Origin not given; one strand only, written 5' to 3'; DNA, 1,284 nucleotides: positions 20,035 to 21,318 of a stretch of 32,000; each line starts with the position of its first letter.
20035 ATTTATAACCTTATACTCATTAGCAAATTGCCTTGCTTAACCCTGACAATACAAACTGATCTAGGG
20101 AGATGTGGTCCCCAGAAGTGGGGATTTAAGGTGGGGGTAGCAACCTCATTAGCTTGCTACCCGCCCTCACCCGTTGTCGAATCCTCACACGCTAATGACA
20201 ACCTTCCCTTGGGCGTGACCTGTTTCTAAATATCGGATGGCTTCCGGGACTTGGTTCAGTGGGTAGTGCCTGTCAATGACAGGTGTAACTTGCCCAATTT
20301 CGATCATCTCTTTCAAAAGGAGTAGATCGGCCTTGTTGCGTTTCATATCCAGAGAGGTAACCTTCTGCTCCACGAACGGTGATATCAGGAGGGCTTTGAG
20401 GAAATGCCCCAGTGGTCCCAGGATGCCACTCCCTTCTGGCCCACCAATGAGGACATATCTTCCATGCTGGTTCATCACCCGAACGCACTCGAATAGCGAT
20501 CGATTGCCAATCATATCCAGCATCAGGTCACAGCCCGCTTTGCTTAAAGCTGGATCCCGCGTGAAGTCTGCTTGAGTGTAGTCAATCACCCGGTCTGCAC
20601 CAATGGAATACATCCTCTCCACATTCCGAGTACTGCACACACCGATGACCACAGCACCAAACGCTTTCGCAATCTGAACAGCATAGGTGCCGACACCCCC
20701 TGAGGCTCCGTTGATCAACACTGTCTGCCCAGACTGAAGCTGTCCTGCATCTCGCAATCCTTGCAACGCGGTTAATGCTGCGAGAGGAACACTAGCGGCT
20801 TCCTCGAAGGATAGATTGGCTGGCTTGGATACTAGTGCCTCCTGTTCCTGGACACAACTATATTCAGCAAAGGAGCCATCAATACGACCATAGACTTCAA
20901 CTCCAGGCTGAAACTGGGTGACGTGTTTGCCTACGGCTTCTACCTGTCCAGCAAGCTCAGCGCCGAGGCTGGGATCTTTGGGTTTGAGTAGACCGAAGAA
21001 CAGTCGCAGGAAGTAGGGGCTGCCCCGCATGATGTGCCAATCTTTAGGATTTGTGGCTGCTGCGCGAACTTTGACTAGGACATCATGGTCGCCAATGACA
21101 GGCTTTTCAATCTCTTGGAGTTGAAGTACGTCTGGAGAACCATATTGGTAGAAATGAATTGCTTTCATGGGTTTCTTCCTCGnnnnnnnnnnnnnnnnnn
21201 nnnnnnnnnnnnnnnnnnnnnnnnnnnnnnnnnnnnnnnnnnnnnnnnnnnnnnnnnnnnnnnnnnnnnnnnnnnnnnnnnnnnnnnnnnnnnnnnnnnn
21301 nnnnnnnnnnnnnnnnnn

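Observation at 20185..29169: Stand-alone halogenation module under two tandem MalT/LAL-type STAND regulators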

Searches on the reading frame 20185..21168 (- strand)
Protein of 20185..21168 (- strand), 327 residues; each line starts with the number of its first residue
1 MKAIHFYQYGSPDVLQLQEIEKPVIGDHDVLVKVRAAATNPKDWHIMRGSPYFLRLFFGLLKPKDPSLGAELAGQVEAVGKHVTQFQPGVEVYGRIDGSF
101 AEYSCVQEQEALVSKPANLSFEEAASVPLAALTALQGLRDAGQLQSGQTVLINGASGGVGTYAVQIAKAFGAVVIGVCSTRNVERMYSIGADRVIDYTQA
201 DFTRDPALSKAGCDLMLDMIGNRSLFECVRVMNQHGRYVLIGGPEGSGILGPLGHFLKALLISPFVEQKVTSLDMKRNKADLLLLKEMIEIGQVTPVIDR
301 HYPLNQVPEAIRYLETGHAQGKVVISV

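Call 4: search_protein_families(library=pfam, proteins=[window:20185-21168:-], max_evalue=0.01)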
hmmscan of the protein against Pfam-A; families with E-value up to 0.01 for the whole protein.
window:20185-21168:- (327 aa): 3 families
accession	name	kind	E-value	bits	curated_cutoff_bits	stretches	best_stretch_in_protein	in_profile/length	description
PF13602.12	ADH_zinc_N_2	-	8.9e-27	95.1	27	1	189-325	1-134/134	Zinc-binding dehydrogenase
PF00107.32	ADH_zinc_N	-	6.8e-16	58.8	31.8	1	158-249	1-96/129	Zinc-binding dehydrogenase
PF08240.17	ADH_N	-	3.2e-14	53.5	23.5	1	26-113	1-100/104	Alcohol dehydrogenase GroES-like domain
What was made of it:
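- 20185..21168 (-): MDR-superfamily NAD(P)H-dependent reductase (AM1_6082, 327 aa), the most frequent soluble cargo of the cassette family. Pfam ADH_N, ADH_zinc_N and ADH_zinc_N_2 (call 4).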

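Call 8: search_protein_families(library=ncbifam, proteins=[window:20185-21168:-], max_evalue=0.001)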
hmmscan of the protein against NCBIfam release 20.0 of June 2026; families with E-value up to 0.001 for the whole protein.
window:20185-21168:- (327 aa): 26 families (the best 25 are shown)
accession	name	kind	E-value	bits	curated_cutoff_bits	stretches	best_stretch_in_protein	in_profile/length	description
TIGR02824.1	quinone_pig3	subfamily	2e-56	191.4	296.8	1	1-326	1-324/325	putative NAD(P)H quinone oxidoreductase, PIG3 family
NF010344.0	PRK13771.1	subfamily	2.6e-39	135.1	349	2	95-326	113-332/334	putative alcohol dehydrogenase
NF041172.1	AcrlCoa_red_Thmprot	equivalog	9.2e-36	123.4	500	2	95-326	113-333/334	acryloyl-CoA reductase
TIGR01751.1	crot-CoA-red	equivalog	6.1e-33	114.1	378.55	2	96-202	138-246/398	crotonyl-CoA carboxylase/reductase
TIGR02817.1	adh_fam_1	subfamily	2.4e-31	109.4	284.05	1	10-325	12-333/336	zinc-binding alcohol dehydrogenase family protein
NF008024.0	PRK10754.1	subfamily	1.9e-25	89.6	348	1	2-322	3-322/327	NADPH:quinone reductase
TIGR02823.1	oxido_YhdH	subfamily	1.1e-24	87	297.25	1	15-327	14-324/324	acrylyl-CoA reductase family protein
NF041183.1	Pks2_ls1_myc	equivalog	1.4e-22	78.5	2400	1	60-327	1458-1729/2086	sulfolipid-1 biosynthesis phthioceranic/hydroxyphthioceranic acid synthase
NF003808.0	PRK05396.1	equivalog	1.6e-20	73.2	380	2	96-326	117-339/341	L-threonine 3-dehydrogenase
TIGR00692.1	tdh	equivalog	4.1e-18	65.5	458.35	2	96-326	115-339/340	L-threonine 3-dehydrogenase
NF041097.1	keto_inos_dh_IolM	equivalog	8.3e-16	57.6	450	2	15-92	40-117/389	scyllo-inosose 3-dehydrogenase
NF058644.1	CurcmRedCuraProt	equivalog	6.5e-15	55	440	1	127-242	122-240/336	NADPH-dependent curcumin/dihydrocurcumin reductase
NF051456.1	acrylyl_AcuI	equivalog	1.4e-13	50.4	440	1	14-327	14-324/325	acrylyl-CoA reductase (NADPH)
NF006940.0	PRK09422.1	equivalog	4e-11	42.5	344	1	96-326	113-334/338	alcohol dehydrogenase AdhP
TIGR02825.1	B4_12hDH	equivalog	4.4e-11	42.8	579.85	1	111-242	104-239/327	leukotriene B4 12-hydroxydehydrogenase/15-oxo-prostaglandin 13-reductase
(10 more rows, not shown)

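Call 41: list_cluster_members(proteins=[window:20185-21168:-, window:21183-23219:-, window:21183-23255:-, window:23630-26362:-, window:26392-29166:-, window:26392-29169:-, window:29529-29975:-, window:30055-30699:-, window:30706-31350:-, window:31355-31897:-])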
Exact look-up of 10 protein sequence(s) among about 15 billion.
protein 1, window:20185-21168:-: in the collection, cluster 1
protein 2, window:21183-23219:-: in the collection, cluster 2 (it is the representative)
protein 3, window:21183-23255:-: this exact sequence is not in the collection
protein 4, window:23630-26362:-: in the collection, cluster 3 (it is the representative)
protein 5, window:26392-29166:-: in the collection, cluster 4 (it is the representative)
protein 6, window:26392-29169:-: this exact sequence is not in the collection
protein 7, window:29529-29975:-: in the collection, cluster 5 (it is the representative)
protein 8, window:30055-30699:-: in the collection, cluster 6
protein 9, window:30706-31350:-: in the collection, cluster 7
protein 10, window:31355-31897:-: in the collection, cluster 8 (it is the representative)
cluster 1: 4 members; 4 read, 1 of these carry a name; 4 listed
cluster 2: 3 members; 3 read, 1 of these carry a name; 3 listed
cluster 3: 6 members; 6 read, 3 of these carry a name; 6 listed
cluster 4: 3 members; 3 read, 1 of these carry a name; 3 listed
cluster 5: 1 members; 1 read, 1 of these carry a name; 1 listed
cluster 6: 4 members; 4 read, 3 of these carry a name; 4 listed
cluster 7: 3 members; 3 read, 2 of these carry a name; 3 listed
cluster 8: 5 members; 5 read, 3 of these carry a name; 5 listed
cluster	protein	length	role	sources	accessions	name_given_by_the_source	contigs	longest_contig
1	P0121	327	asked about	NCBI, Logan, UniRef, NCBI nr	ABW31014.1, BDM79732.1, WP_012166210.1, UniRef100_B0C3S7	NAD(P)-dependent alcohol dehydrogenase [Acaryochloris marina] | Zinc-binding oxidoreductase, putative n=1 Tax=Acaryochloris marina (strain MBIC 11017) ...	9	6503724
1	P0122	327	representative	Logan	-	-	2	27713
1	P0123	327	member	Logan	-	-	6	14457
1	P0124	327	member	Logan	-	-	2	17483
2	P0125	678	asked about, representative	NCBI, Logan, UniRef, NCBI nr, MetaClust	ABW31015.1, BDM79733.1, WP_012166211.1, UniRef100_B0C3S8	NAD(P)/FAD-dependent oxidoreductase [Acaryochloris marina] | Halogenase, putative n=1 Tax=Acaryochloris marina (strain MBIC 11017) TaxID=329726 ... | 329726.AM1_6083 COG0644 K14257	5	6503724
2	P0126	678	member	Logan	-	-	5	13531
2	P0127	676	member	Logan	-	-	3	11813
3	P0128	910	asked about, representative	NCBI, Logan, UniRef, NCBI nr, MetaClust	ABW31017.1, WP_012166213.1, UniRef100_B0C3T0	LuxR C-terminal-related transcriptional regulator [Acaryochloris marina] | Transcriptional regulator, LuxR family with TPR repeats n=1 Tax=Acaryochloris marina ... | 329726.AM1_6085 COG2909 K03556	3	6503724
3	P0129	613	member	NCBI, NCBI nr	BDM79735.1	hypothetical protein AM10699_26030 [Acaryochloris marina MBIC10699]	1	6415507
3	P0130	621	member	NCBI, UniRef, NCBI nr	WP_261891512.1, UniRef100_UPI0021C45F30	LuxR C-terminal-related transcriptional regulator [Acaryochloris marina] | LuxR C-terminal-related transcriptional regulator n=1 Tax=Acaryochloris marina ...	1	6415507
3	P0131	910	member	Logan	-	-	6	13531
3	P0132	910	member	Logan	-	-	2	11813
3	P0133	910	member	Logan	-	-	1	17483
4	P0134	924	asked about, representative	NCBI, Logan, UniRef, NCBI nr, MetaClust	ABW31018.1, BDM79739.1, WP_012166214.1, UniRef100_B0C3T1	tetratricopeptide repeat protein [Acaryochloris marina] | Transcriptional regulator, LuxR family with TPR repeats n=1 Tax=Acaryochloris marina ... | 329726.AM1_6086 COG2909 K03556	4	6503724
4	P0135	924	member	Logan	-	-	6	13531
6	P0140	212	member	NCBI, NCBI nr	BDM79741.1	hypothetical protein AM10699_26090 [Acaryochloris marina MBIC10699]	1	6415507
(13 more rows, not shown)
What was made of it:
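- In strain MBIC10699 LAL_A is truncated (call 41), so it may be dispensable.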

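Call 52: search_protein_families(library=padloc, proteins=[window:20185-21168:-], max_evalue=0.001)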
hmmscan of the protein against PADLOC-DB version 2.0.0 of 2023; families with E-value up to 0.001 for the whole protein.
window:20185-21168:- (327 aa): 0 families
